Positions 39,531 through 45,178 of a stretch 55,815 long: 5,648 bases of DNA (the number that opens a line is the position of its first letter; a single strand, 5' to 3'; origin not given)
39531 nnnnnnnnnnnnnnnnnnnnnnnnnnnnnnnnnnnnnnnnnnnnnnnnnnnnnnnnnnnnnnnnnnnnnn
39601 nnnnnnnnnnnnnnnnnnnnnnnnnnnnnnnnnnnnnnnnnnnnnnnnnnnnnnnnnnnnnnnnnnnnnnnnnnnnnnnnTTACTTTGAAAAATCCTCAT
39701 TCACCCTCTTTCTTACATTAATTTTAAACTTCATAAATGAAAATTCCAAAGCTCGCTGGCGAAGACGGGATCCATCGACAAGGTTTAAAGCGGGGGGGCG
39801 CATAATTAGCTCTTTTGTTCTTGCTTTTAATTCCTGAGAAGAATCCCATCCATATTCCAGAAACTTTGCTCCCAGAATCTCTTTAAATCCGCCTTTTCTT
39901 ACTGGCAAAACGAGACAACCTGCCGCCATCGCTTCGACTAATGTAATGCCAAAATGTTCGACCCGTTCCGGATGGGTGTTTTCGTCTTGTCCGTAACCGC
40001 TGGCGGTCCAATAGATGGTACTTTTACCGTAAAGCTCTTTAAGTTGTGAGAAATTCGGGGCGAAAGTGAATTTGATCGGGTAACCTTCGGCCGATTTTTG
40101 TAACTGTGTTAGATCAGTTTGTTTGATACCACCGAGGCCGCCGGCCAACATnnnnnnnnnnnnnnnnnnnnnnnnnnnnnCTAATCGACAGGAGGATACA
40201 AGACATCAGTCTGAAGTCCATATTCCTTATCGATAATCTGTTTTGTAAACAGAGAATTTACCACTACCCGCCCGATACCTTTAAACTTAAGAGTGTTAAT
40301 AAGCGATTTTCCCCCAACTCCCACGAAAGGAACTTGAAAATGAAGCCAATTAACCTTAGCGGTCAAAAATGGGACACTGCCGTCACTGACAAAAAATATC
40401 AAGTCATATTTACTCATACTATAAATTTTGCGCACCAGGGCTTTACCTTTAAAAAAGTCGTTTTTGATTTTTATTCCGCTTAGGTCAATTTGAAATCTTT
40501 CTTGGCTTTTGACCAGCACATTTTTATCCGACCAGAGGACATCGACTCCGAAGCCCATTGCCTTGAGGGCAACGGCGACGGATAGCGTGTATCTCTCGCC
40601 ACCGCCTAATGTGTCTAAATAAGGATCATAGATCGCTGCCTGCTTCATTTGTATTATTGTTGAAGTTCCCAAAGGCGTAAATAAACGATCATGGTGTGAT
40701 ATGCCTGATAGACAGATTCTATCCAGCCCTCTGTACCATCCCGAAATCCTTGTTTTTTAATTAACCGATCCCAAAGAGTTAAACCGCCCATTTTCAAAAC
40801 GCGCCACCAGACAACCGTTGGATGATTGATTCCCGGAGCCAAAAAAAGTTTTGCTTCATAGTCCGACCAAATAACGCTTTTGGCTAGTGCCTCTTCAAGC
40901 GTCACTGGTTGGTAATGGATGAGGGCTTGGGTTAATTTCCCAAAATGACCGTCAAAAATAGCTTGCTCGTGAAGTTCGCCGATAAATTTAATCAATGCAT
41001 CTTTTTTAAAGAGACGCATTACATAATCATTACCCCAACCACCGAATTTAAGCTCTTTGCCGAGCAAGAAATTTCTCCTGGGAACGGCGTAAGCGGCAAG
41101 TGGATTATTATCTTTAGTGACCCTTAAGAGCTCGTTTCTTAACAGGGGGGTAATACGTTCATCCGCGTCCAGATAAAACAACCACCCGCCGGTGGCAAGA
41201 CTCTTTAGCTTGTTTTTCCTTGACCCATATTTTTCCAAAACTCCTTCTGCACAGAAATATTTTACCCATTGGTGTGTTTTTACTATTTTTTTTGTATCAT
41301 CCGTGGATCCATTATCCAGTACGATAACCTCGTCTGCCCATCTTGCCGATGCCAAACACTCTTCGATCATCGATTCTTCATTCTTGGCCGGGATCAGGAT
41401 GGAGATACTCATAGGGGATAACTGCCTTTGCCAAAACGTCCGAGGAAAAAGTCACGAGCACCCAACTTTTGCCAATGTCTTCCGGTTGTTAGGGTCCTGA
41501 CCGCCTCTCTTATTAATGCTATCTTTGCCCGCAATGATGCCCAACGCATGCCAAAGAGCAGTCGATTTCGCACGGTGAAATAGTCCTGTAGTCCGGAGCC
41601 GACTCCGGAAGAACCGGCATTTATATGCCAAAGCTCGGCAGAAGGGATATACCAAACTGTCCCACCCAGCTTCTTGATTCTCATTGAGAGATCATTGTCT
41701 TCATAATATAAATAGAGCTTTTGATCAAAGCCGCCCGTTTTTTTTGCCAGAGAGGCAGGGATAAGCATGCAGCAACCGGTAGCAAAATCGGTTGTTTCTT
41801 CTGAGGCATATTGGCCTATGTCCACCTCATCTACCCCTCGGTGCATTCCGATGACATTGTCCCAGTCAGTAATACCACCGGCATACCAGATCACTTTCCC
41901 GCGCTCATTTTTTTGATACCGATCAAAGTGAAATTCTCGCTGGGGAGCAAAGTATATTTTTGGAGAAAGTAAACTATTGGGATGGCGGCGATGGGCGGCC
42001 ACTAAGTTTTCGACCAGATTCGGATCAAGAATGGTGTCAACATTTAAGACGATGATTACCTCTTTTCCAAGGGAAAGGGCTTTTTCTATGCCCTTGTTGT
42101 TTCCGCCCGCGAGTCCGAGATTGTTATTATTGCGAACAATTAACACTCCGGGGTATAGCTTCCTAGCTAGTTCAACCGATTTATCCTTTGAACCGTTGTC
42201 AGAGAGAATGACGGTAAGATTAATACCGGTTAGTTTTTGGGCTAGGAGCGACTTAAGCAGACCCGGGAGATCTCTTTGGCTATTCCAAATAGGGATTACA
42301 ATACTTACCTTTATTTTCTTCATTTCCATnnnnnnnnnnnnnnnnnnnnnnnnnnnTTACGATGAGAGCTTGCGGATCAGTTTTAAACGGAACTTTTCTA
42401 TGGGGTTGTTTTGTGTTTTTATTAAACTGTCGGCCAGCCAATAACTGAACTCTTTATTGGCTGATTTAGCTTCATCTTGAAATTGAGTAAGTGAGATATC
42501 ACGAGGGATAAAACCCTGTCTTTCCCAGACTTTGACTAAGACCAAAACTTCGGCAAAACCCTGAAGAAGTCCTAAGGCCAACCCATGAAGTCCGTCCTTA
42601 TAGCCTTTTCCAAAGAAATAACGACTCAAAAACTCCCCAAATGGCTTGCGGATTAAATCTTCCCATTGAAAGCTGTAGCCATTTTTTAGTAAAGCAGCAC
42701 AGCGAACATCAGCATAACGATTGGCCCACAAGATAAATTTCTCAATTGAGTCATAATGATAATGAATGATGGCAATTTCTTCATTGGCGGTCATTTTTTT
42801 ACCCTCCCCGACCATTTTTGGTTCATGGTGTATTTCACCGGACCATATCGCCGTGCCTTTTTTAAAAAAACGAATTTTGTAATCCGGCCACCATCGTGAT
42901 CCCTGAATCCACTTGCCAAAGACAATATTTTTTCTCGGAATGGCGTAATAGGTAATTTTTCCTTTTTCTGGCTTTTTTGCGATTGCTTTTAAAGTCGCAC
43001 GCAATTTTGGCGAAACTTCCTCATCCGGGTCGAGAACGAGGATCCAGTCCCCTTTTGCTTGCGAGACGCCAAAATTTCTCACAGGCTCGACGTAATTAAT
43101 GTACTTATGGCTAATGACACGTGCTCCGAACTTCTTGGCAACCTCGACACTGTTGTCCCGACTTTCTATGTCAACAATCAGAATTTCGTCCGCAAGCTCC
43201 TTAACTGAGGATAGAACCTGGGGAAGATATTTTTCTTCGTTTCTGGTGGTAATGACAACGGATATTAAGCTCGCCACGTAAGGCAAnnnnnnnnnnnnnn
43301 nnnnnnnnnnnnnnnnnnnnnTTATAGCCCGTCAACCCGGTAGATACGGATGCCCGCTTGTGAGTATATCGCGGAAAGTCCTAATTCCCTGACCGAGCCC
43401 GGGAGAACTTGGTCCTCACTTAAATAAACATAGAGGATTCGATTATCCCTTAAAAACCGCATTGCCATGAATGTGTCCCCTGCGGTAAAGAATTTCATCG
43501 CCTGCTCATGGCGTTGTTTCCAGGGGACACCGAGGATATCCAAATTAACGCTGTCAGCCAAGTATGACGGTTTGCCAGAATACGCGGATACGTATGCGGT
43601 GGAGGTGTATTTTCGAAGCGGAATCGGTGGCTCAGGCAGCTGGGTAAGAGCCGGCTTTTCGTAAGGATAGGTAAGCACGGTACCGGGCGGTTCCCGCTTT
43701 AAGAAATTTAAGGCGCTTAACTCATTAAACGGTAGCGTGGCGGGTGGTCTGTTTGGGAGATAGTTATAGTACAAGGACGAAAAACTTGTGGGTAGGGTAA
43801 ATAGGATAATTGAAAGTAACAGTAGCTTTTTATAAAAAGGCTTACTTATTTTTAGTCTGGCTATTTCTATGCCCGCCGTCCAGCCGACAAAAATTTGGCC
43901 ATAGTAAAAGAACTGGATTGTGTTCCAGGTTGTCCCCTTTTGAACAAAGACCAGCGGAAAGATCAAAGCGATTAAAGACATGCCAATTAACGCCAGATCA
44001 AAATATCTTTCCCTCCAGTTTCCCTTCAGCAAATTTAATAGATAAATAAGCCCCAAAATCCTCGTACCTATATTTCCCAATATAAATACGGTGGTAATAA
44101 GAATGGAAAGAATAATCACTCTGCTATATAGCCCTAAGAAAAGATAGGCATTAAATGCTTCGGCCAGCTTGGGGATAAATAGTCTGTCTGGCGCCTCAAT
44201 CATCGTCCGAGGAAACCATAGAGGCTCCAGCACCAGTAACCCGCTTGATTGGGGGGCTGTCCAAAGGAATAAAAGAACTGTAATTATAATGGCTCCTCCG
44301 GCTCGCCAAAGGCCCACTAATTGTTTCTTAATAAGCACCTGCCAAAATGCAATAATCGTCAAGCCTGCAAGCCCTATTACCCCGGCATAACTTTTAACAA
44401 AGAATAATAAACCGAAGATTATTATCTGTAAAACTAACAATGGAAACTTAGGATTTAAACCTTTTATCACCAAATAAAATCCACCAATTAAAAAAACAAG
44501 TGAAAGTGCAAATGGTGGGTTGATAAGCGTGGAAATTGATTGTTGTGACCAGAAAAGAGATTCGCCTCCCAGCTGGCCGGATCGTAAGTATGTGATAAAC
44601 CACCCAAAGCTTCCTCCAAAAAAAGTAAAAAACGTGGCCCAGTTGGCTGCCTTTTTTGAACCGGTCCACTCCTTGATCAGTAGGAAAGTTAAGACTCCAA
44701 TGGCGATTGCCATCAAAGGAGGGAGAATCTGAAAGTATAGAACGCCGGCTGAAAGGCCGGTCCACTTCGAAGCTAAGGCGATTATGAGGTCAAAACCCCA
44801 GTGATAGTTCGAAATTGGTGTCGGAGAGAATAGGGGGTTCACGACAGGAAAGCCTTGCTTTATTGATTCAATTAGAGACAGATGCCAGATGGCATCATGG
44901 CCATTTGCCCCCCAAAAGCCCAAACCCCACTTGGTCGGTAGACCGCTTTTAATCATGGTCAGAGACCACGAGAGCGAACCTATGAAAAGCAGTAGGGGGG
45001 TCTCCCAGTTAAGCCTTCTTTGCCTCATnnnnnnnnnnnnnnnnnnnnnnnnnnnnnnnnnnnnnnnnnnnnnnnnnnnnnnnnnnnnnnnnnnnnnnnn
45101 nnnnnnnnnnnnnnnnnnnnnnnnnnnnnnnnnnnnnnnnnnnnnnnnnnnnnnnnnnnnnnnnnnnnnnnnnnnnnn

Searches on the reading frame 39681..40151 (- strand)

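Call 9: search_protein_families(library=pfam, proteins=[window:39681-40151:-], max_evalue=0.001)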
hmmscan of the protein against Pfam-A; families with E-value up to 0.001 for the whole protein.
window:39681-40151:- (156 aa): 2 families
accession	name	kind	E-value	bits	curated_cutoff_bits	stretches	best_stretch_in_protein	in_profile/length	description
PF00534.26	Glycos_transf_1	-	2.6e-11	43.8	26.4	1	7-97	54-135/172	Glycosyl transferases group 1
PF13692.12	Glyco_trans_1_4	-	4.7e-05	24.1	27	1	15-95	47-119/142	Glycosyl transferases group 1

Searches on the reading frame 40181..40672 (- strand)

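Call 9: search_protein_families(library=pfam, proteins=[window:40181-40672:-], max_evalue=0.001)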
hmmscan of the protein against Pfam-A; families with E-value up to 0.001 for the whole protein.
window:40181-40672:- (163 aa): 1 family
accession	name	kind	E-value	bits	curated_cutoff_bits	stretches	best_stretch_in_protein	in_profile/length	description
PF13439.12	Glyco_transf_4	-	2.2e-05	25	28.5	1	23-163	2-167/170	Glycosyltransferase Family 4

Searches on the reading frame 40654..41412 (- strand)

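Call 9: search_protein_families(library=pfam, proteins=[window:40654-41412:-], max_evalue=0.001)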
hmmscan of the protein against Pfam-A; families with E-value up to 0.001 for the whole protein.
window:40654-41412:- (252 aa): 2 families
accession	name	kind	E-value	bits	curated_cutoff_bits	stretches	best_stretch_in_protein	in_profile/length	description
PF00535.33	Glycos_transf_2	-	2.1e-16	60.8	23.3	1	4-114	1-118/168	Glycosyl transferase family 2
PF13704.12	Glyco_tranf_2_4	-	1.1e-07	32.7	27.5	1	10-85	1-82/98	Glycosyl transferase family 2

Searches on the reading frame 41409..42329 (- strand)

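Call 9: search_protein_families(library=pfam, proteins=[window:41409-42329:-], max_evalue=0.001)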
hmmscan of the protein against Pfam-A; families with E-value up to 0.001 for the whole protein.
window:41409-42329:- (306 aa): 3 families
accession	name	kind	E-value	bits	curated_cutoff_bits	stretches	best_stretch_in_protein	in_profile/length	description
PF00535.33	Glycos_transf_2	-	1.9e-25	90.1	23.3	1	9-148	1-132/168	Glycosyl transferase family 2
PF13641.12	Glyco_tranf_2_3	-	3.9e-11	43.8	27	1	8-238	3-214/230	Glycosyltransferase like family 2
PF13632.12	Glyco_trans_2_3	-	2.9e-06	27.7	27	1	92-269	2-153/198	Glycosyl transferase family group 2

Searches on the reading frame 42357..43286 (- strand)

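Call 9: search_protein_families(library=pfam, proteins=[window:42357-43286:-], max_evalue=0.001)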
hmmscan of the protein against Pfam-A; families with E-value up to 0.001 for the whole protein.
window:42357-43286:- (309 aa): 2 families
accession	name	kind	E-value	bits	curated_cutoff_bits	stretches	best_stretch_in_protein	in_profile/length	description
PF00535.33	Glycos_transf_2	-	9.4e-23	81.4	23.3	1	9-145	1-142/168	Glycosyl transferase family 2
PF13704.12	Glyco_tranf_2_4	-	5.2e-05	24.1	27.5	1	15-89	1-82/98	Glycosyl transferase family 2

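Call 42: search_protein_families(library=ncbifam, proteins=[window:42357-43286:-], max_evalue=0.00001)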
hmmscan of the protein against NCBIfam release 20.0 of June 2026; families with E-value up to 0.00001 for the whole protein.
window:42357-43286:- (309 aa): 7 families
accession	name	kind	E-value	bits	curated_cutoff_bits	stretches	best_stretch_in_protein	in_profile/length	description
TIGR04283.1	glyco_like_mftF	equivalog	1.4e-12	47.7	182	1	8-110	1-104/221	TIGR04283 family arsenosugar biosynthesis glycosyltransferase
NF007482.0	PRK10073.1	equivalog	3.3e-10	39.5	423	1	6-105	6-112/334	glycosyltransferase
NF010496.0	PRK13915.1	equivalog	4.7e-09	35.8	262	1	7-63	32-94/307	glucosyl-3-phosphoglycerate synthase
TIGR04195.1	S_glycosyl_SunS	equivalog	8.7e-09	34.7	350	1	8-182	59-228/421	SunS family peptide S-glycosyltransferase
TIGR04182.1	glyco_TIGR04182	equivalog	4.2e-07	29.7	325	1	8-94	2-88/293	S-layer glycoprotein N-glycosyltransferase AglJ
NF038302.1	EPS_HpsE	equivalog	1.4e-06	27.5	300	1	8-93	3-101/307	hormogonium polysaccharide biosynthesis glycosyltransferase HpsE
NF041875.1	EPS_EpsD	equivalog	4.8e-06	26.2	370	1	8-96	1-97/325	exopolysaccharide biosynthesis glycosyltransferase EpsD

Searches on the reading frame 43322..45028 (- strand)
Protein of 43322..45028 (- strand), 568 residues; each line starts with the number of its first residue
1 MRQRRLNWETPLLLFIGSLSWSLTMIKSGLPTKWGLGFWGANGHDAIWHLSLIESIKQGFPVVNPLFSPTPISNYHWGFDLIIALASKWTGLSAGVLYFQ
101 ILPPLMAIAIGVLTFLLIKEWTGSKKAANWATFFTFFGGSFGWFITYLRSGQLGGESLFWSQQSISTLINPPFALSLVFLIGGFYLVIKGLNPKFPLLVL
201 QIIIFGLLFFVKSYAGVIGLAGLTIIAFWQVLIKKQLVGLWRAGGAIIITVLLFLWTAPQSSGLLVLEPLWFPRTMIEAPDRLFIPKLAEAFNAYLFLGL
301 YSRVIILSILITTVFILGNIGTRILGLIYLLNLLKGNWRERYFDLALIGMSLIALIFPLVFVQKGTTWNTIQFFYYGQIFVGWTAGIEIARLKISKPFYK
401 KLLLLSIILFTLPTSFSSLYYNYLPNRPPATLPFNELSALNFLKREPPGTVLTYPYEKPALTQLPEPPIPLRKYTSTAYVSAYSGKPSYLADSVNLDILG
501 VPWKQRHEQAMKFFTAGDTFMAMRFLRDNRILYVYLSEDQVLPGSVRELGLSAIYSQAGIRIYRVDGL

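Call 9: search_protein_families(library=pfam, proteins=[window:43322-45028:-], max_evalue=0.001)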
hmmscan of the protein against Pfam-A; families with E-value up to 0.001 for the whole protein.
window:43322-45028:- (568 aa): 0 families

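Call 10: search_protein_families(library=pfam, proteins=[window:43322-45028:-], max_evalue=1)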
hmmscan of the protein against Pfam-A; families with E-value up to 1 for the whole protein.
window:43322-45028:- (568 aa): 1 family
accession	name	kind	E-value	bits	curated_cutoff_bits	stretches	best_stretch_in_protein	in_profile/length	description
PF13104.11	DUF3956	-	0.051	14.2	22.3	1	381-395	15-29/45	Protein of unknown function (DUF3956)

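Call 47: find_encoding_contigs(protein=window:43322-45028:-, flank=10000, max_places=5)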
Protein window:43322-45028:- (568 aa): 19 contigs read that carry it; 5 places shown.
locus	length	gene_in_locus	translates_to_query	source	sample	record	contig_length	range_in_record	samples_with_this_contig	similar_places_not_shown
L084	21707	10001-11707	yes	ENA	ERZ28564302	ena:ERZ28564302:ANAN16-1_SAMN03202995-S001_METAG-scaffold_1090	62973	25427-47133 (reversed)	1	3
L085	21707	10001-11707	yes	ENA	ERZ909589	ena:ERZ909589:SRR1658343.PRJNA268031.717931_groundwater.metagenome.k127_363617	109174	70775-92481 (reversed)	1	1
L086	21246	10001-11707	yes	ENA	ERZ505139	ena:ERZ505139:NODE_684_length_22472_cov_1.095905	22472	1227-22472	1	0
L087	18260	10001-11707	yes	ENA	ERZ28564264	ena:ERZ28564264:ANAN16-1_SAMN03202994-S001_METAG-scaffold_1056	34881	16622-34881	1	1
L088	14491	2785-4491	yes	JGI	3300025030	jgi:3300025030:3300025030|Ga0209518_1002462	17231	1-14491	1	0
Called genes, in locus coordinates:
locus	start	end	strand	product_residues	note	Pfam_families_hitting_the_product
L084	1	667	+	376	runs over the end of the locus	PF00535:Glycos_transf_2, PF04138:GtrA_DPMS_TM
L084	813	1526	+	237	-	PF00535:Glycos_transf_2, PF10111:Glyco_tranf_2_2 (weak)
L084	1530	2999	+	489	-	PF02366:PMT (weak), PF13231:PMT_2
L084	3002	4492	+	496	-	PF13231:PMT_2 (weak)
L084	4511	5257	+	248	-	PF00535:Glycos_transf_2, PF10111:Glyco_tranf_2_2 (weak)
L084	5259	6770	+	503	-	PF02366:PMT, PF13231:PMT_2 (weak)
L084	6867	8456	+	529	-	PF10131:PTPS_related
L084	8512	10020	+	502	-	PF01943:Polysacc_synt, PF13440:Polysacc_synt_3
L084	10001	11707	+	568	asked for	-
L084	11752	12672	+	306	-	PF00535:Glycos_transf_2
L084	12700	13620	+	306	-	PF00535:Glycos_transf_2, PF13641:Glyco_tranf_2_3, PF13632:Glyco_trans_2_3 (faint)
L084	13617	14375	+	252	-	PF00535:Glycos_transf_2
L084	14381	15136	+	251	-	-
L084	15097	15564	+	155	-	PF00534:Glycos_transf_1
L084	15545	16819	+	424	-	-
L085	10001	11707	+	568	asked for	-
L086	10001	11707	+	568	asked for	-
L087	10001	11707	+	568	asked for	-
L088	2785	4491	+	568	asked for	-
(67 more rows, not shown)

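Call 64: search_solved_structures(query=A6, max_evalue=1, show_alignments=1)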
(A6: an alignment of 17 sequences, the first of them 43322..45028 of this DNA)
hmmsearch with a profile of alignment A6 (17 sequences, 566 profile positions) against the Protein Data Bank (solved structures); distinct sequences matched with E-value up to 1: 0.

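Call 66: search_protein_families(library=pfam, alignment_id=A6, max_evalue=0.01)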
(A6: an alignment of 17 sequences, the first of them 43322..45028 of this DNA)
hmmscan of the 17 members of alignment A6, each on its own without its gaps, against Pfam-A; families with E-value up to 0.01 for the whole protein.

A. member 1, window:43322-45028:- (568 aa): 0 families

B. families by the number of members that match (of 17 scanned): 3 families
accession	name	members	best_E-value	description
PF20604.3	DUF6798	2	0.0036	Domain of unknown function (DUF6798)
PF03649.18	UPF0014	1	0.00026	Uncharacterised protein family (UPF0014)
PF14248.12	DUF4345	1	0.0025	Domain of unknown function (DUF4345)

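Call 95: search_protein_representatives(protein=window:43322-45028:-)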
Query: 568 residues. Proteins with E-value up to 0.001 (for the whole library): 1167; up to 1e-10: 884; up to 1e-30: 354. The best 150 are listed.
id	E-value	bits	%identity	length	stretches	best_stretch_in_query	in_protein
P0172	2.0e-186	637.7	54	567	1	6-565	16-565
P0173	6.4e-133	461.0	43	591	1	11-563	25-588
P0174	1.3e-131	456.7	43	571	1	12-564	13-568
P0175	4.8e-128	444.9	42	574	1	4-565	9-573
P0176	2.8e-127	442.4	42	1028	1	3-565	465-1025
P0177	3.2e-126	438.9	42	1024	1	10-565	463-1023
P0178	2.4e-124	432.7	42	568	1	12-565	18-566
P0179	1.1e-120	420.6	41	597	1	9-564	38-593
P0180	1.6e-119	416.8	39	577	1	11-565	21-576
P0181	1.6e-119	416.8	43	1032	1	5-565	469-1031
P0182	5.3e-118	411.7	40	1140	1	11-564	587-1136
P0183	1.3e-117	410.4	42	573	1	11-564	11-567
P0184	3.5e-114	399.1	42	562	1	12-566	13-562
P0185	1.6e-113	396.9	39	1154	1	11-565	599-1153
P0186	1.0e-110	387.6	40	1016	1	12-565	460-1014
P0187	5.5e-110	385.3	43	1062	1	11-564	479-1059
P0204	2.4e-96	340.2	38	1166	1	2-565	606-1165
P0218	8.1e-85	302.1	33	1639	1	14-565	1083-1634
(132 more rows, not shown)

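Call 96: search_protein_families(library=pfam, proteins=[P0176, P0177, P0181, P0182, P0185, P0187, P0204, P0218], max_evalue=0.001)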
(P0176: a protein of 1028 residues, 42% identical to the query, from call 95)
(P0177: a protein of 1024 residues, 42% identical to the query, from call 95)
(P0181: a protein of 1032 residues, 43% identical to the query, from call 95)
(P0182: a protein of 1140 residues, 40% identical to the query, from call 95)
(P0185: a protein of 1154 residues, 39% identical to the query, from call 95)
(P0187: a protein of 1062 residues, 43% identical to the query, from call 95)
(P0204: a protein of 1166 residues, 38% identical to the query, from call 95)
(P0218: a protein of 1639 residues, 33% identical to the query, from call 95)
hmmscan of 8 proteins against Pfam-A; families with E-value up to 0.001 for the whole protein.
P0176 (1028 aa): 0 families

P0177 (1024 aa): 0 families

P0181 (1032 aa): 0 families

P0182 (1140 aa): 0 families

P0185 (1154 aa): 0 families

P0187 (1062 aa): 0 families

P0204 (1166 aa): 0 families

P0218 (1639 aa): 2 families
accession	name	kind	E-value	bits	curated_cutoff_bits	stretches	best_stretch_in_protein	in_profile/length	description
PF13440.11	Polysacc_synt_3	-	9.5e-55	186.3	23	1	50-333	2-283/293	Polysaccharide biosynthesis protein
PF01943.22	Polysacc_synt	-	3.6e-27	95.9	28.2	1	27-294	3-274/274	Polysaccharide biosynthesis protein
